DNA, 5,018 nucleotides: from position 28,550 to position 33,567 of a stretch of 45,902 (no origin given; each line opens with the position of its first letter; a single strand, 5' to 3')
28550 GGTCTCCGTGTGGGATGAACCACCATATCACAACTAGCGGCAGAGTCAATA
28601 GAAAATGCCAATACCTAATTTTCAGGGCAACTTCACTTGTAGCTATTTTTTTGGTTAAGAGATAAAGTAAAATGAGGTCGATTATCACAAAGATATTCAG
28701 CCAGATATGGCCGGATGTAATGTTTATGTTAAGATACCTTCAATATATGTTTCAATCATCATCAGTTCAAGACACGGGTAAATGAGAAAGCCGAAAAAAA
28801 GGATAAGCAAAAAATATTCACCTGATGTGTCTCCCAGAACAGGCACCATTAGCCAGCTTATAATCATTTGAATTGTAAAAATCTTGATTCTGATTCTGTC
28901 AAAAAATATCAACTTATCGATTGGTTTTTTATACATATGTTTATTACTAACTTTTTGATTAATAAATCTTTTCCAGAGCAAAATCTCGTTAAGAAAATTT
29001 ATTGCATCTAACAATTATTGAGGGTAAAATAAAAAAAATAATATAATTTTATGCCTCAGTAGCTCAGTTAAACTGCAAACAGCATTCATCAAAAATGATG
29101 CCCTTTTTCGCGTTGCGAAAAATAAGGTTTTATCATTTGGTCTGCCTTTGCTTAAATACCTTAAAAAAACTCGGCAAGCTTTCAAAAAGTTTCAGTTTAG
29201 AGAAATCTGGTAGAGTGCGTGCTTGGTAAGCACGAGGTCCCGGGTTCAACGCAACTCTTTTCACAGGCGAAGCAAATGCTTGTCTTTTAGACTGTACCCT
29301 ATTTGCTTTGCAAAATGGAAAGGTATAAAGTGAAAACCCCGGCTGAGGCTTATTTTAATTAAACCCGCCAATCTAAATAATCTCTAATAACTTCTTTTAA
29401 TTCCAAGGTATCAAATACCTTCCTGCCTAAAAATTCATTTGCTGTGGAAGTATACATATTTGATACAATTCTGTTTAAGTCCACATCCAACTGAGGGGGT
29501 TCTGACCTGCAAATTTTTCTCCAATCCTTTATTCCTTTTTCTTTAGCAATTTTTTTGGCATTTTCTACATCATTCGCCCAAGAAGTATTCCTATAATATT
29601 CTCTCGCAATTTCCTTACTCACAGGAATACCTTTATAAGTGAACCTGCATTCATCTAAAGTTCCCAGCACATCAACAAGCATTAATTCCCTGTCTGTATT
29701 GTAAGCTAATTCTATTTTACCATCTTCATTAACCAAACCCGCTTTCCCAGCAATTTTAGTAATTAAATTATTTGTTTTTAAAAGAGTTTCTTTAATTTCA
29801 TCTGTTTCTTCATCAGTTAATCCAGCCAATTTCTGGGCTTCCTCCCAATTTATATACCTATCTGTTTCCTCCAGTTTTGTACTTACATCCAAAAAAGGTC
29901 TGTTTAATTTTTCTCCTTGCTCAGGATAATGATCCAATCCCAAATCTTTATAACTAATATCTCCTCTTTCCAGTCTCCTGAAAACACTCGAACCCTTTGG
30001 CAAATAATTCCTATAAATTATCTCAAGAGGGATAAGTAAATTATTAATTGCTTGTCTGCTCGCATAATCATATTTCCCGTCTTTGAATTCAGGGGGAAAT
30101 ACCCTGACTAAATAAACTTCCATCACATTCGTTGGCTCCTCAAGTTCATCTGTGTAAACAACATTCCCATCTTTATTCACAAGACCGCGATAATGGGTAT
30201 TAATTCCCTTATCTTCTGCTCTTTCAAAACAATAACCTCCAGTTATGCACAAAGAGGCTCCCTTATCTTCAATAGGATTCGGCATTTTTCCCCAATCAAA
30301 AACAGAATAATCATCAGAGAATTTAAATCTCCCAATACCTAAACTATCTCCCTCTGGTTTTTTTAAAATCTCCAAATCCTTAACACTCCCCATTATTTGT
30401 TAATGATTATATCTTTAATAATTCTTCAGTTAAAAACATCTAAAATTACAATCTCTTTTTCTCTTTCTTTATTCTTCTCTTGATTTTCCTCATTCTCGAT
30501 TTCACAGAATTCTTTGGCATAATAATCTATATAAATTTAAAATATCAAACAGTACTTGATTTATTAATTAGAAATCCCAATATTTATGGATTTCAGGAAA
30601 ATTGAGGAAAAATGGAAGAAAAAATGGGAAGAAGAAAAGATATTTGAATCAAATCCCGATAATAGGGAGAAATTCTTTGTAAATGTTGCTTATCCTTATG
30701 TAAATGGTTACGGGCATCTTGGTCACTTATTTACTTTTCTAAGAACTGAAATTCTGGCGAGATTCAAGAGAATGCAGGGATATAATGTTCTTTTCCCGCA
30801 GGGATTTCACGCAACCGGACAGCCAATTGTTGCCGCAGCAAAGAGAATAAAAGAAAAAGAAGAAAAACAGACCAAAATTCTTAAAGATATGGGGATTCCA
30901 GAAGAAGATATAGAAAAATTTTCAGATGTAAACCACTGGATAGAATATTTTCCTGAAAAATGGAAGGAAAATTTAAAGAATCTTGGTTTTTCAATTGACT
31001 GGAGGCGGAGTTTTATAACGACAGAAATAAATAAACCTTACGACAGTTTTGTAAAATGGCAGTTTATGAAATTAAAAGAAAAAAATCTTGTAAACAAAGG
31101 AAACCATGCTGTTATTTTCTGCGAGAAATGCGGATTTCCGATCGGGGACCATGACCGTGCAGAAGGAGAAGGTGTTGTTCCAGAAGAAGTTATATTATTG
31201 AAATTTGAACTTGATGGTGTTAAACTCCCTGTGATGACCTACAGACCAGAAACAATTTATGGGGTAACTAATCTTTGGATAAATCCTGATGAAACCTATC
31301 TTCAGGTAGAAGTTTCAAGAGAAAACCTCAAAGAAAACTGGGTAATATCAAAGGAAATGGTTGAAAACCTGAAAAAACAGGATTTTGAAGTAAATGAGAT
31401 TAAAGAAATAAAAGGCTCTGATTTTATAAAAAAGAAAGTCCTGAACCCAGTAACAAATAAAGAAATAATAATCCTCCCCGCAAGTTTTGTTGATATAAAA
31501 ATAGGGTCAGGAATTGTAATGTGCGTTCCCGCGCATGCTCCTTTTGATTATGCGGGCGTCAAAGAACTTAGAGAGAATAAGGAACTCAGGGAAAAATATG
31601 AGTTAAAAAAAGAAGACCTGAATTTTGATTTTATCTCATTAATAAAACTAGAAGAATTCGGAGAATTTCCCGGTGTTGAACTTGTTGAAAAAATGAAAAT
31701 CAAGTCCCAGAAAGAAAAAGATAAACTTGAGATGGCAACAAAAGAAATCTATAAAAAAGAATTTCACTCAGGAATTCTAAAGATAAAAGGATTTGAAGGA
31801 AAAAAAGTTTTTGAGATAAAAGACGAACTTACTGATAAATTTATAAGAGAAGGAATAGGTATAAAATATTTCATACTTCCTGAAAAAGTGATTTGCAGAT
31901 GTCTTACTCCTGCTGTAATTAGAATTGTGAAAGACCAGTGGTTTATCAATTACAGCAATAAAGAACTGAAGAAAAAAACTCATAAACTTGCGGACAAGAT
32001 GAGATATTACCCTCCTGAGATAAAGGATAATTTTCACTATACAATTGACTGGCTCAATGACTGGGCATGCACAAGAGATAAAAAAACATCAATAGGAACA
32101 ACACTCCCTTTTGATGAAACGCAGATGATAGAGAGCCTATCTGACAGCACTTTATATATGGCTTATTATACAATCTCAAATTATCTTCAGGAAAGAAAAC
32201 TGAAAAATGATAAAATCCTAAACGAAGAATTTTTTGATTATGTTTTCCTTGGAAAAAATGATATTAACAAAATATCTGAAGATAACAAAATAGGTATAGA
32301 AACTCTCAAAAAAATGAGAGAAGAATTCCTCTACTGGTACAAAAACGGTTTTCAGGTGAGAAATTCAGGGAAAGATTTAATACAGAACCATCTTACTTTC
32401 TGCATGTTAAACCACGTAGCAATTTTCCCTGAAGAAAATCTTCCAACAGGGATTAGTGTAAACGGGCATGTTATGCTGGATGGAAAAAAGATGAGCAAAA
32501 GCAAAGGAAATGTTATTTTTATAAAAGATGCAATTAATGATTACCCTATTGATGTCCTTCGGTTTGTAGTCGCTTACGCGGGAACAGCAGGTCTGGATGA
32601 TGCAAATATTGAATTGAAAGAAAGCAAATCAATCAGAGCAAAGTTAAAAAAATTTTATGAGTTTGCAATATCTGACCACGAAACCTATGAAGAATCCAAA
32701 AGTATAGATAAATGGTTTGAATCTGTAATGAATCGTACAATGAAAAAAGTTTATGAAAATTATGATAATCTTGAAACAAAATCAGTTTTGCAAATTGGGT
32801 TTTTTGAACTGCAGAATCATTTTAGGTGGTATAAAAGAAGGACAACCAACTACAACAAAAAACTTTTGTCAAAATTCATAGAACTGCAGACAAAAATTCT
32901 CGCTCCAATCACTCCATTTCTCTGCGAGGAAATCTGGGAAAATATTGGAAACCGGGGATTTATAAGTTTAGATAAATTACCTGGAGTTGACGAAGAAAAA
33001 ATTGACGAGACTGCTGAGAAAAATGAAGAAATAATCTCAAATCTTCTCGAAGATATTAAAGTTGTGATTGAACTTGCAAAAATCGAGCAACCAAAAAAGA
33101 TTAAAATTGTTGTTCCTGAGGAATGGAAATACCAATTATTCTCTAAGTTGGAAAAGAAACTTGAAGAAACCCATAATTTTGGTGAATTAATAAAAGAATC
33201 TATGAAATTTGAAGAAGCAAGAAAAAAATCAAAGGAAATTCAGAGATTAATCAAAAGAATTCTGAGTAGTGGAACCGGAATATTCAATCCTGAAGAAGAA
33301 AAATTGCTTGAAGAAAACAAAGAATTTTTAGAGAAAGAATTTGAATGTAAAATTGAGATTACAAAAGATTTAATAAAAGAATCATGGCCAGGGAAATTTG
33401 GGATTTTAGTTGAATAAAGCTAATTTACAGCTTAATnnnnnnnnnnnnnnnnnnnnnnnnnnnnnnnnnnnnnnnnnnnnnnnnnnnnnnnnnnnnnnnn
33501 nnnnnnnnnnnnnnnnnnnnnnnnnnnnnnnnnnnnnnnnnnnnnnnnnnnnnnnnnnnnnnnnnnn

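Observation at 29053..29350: tRNA-Thr(GGU) gene carrying two introns at non-canonical positions (D-loop and T-loop)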

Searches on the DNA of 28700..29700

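Call 4: search_rna_families(source=window, start=28700, end=29700, threshold=evalue, max_evalue=10, show_alignments=3)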
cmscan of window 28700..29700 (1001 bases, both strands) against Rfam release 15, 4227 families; matches with E-value up to 10: 7.
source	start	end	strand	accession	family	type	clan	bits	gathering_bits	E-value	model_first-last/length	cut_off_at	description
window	29043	29175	+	RF01873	PISRT1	Gene; lncRNA;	-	21.7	70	3.3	1-107/107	no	Polled intersex syndrome regulated transcript 1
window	29493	29581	-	RF00343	snoZ122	Gene; snRNA; snoRNA; CD-box;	-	19.7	38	7.1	1-89/89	no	Small nucleolar RNA Z122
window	29533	29564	-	RF01726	SAM-II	Cis-reg; riboswitch;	-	17.3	44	2.3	1-60/60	no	SAM-II riboswitch aptamer (SAM-II long loop)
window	29574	29642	-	RF00694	mir-137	Gene; miRNA;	CL00092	17.1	56.7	2.1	1-72/72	no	mir-137 microRNA precursor family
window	29255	29324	-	RF02009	mir-987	Gene; miRNA;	-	15.9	98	8.1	1-92/92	no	mir-987 microRNA precursor family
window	28910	28936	-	RF00617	cHP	Cis-reg;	CL00129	15.2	40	4.3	1-45/45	no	Flavivirus capsid hairpin cHP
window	29061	29138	-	RF02480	GlsR14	Gene; snRNA; snoRNA; CD-box;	-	13.9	90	2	1-68/68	no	Small nucleolar RNA GlsR14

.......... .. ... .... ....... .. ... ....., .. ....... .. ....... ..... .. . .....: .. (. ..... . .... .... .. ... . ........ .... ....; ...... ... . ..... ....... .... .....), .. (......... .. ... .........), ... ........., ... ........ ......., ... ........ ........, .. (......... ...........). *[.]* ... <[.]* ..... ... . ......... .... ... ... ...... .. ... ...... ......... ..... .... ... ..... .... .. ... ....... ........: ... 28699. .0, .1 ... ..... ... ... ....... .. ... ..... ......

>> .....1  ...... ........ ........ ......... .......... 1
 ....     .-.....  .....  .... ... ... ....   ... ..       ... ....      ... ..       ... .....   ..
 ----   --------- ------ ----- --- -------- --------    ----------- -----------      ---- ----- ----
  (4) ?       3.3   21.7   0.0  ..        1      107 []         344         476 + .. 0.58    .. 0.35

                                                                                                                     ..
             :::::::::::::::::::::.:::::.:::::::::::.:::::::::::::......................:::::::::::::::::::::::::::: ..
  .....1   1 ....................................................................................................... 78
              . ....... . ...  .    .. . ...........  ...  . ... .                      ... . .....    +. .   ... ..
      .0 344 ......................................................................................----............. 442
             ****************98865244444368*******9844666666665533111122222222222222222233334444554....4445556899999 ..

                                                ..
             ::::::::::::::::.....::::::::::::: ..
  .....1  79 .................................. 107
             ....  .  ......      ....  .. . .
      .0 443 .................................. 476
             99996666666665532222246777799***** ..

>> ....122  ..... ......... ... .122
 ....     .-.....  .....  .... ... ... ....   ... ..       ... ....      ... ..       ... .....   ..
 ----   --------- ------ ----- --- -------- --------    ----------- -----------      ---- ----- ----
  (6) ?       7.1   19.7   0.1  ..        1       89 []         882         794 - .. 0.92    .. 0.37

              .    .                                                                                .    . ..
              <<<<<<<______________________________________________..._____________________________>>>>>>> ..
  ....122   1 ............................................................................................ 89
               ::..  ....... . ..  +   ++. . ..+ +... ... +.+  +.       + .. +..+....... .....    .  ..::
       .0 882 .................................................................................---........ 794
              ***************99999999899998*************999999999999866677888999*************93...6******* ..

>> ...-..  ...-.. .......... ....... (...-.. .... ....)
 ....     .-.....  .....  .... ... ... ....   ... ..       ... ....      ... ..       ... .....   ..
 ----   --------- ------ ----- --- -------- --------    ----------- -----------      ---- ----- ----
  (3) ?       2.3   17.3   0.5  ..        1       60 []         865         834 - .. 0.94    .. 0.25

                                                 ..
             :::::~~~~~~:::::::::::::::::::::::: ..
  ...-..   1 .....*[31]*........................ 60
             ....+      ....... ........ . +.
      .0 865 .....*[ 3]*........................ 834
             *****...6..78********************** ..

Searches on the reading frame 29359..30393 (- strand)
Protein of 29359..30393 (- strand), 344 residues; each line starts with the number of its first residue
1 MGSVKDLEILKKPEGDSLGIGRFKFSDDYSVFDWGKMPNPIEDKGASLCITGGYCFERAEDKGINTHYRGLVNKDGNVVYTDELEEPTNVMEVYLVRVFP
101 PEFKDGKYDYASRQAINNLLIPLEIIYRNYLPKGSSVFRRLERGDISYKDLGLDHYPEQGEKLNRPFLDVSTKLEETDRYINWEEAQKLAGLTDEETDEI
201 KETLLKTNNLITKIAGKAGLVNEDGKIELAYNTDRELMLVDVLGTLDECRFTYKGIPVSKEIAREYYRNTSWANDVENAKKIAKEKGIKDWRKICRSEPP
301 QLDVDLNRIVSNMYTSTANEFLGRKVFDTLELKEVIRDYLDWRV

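Call 8: search_protein_families(library=pfam, proteins=[window:29359-30393:-])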
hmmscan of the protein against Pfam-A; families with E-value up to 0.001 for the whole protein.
window:29359-30393:- (344 aa): 1 family
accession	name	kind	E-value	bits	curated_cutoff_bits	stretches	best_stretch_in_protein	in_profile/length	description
PF01259.24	SAICAR_synt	-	3.4e-25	89.6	20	1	23-269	21-217/233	SAICAR synthetase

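Call 29: find_homologous_proteins(query=window:29359-30393:-, max_evalue=1e-30)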
Query window:29359-30393:- (344 aa): 4960 proteins with E <= 1e-30 among 7455 candidates; the best 120 are listed.
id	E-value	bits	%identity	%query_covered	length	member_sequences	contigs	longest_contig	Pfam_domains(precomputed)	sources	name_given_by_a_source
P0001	2.3e-230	781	100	100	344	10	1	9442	PF01259.25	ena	-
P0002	1.7e-193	660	85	100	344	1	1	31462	PF01259.25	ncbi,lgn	-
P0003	1.6e-187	641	81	99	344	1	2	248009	PF01259.25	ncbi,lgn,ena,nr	ncbi:MAG: phosphoribosylaminoimidazolesuccinocarboxamide synthase [Candidatus Aenigmarchaeota archae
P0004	3.9e-184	629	80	99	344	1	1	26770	PF01259.25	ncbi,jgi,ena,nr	ncbi:MAG: phosphoribosylaminoimidazolesuccinocarboxamide synthase [Candidatus Aenigmatarchaeota arch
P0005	1.8e-151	522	67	99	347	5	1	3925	PF01259.25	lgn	-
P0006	1.3e-145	503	65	99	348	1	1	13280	PF01259.25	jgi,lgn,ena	-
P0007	4.9e-144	498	64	99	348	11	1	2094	PF01259.25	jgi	-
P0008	1.1e-143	496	64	100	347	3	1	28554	PF01259.25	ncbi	ncbi:MAG: phosphoribosylaminoimidazolesuccinocarboxamide synthase [Promethearchaeota archaeon]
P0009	1.1e-143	496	60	99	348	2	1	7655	PF01259.25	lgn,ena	-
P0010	1.6e-143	496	64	99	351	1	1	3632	PF01259.25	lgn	-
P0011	2.5e-143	495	62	99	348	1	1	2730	PF01259.25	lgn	-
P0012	4.9e-143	494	64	99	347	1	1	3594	PF01259.25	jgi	jgi:phosphoribosylaminoimidazole-succinocarboxamide synthase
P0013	1.5e-142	493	65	99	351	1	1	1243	PF01259.25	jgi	jgi:phosphoribosylaminoimidazole-succinocarboxamide synthase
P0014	1.9e-141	489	63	99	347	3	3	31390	PF01259.25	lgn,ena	-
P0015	1.2e-140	486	61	99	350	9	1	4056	PF01259.25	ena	-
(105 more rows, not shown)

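Call 30: find_encoding_contigs(protein=P0003, flank=10000, max_places=3)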
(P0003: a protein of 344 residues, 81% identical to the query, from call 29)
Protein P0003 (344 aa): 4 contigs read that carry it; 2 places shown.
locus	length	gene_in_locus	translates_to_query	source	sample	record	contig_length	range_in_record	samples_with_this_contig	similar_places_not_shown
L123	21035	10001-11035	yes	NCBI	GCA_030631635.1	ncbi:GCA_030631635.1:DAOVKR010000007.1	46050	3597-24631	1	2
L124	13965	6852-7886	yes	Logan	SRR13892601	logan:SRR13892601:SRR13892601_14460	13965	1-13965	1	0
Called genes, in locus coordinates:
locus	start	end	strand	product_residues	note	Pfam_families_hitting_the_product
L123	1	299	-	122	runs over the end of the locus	PF01201:Ribosomal_S8e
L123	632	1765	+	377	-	-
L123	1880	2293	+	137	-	PF01280:Ribosomal_L19e, PF25476:Ribosomal_L19e_C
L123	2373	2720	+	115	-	PF00428:Ribosomal_60s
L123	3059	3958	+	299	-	-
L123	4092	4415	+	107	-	-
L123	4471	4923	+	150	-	PF07719:TPR_2 (faint), PF13181:TPR_8 (faint), PF13414:TPR_11 (faint), PF14559:TPR_19 (weak), PF13431:TPR_17 (faint), PF00515:TPR_1 (weak)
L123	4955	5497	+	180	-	PF00382:TFIIB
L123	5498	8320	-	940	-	PF00133:tRNA-synt_1, PF09334:tRNA-synt_1g, PF13603:tRNA-synt_1_2, PF09334:tRNA-synt_1g, PF01406:tRNA-synt_1e, PF08264:Anticodon_1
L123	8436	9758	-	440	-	PF00232:Glyco_hydro_1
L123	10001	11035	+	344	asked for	PF01259:SAICAR_synt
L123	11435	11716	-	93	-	PF01176:eIF-1a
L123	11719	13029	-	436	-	-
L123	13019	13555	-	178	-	-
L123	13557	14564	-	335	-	PF00482:T2SSF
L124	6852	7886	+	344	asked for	PF01259:SAICAR_synt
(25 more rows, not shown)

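Call 31: find_encoding_contigs(protein=P0002, flank=10000, max_places=3)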
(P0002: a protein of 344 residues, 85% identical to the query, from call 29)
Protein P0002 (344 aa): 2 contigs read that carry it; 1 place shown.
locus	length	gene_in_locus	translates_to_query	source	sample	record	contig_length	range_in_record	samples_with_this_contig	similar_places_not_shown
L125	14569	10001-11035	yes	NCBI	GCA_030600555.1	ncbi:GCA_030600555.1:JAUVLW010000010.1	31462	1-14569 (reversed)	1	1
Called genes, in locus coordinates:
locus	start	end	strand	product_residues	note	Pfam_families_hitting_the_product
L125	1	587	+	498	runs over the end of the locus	PF04851:ResIII, PF00270:DEAD, PF00271:Helicase_C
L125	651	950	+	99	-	-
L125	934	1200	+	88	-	-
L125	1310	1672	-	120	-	PF01201:Ribosomal_S8e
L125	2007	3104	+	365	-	-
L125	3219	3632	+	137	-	PF01280:Ribosomal_L19e, PF25476:Ribosomal_L19e_C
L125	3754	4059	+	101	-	PF00428:Ribosomal_60s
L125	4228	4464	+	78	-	-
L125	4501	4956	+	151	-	PF13431:TPR_17 (faint), PF00515:TPR_1 (faint), PF07719:TPR_2 (faint), PF13181:TPR_8 (faint)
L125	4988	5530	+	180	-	PF00382:TFIIB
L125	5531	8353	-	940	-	PF00133:tRNA-synt_1, PF09334:tRNA-synt_1g, PF13603:tRNA-synt_1_2, PF01406:tRNA-synt_1e, PF09334:tRNA-synt_1g, PF08264:Anticodon_1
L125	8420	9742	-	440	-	PF00232:Glyco_hydro_1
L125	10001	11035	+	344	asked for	PF01259:SAICAR_synt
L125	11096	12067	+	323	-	-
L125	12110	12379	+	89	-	-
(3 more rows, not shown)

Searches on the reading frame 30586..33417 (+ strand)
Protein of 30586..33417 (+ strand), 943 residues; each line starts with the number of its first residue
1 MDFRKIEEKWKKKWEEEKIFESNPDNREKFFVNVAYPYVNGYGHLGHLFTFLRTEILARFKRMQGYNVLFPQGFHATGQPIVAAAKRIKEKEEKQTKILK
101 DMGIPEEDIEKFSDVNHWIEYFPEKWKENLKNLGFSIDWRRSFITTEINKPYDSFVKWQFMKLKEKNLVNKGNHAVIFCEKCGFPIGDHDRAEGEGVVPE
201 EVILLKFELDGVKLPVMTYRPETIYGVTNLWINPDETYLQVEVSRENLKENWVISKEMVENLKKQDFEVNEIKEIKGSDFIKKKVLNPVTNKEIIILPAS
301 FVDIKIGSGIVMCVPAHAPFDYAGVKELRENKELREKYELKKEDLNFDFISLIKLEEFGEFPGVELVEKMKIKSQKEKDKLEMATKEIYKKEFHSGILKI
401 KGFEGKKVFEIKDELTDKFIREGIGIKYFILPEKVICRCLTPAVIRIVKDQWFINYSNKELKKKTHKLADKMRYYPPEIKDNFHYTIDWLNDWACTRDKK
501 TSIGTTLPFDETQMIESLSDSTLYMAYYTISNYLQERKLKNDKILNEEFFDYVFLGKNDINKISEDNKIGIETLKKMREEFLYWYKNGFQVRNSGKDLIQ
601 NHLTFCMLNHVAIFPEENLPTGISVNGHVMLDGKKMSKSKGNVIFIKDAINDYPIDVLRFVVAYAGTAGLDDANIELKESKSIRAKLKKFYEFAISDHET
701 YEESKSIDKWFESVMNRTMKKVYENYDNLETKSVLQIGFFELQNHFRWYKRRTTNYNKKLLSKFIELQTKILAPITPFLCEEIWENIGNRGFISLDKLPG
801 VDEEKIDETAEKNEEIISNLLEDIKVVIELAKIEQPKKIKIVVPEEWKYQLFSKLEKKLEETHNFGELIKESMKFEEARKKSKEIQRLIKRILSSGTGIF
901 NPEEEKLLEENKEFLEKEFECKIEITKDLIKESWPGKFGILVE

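Call 8: search_protein_families(library=pfam, proteins=[window:30586-33417:+])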
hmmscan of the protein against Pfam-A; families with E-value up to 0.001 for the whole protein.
window:30586-33417:+ (943 aa): 6 families
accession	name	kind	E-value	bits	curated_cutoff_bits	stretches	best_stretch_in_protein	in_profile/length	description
PF00133.28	tRNA-synt_1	-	1e-41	143.5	22.7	1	10-666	2-406/414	tRNA synthetases class I (I, L, M and V)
PF09334.17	tRNA-synt_1g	-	9.3e-28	97.5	20.1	2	576-677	267-368/391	tRNA synthetases class I (M)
PF08264.19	Anticodon_1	-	1.2e-21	77.6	25.1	1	708-838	1-145/148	Anticodon-binding domain of tRNA ligase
PF01406.26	tRNA-synt_1e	-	2.9e-13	50.3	27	1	586-663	205-281/301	tRNA synthetases class I (C) catalytic domain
PF13603.12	tRNA-synt_1_2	-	5.7e-13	49.2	25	1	205-323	12-127/185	Leucyl-tRNA synthetase, editing domain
PF01921.24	tRNA-synt_1f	-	0.00039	19.9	27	1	584-664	230-311/360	tRNA synthetases class I (K)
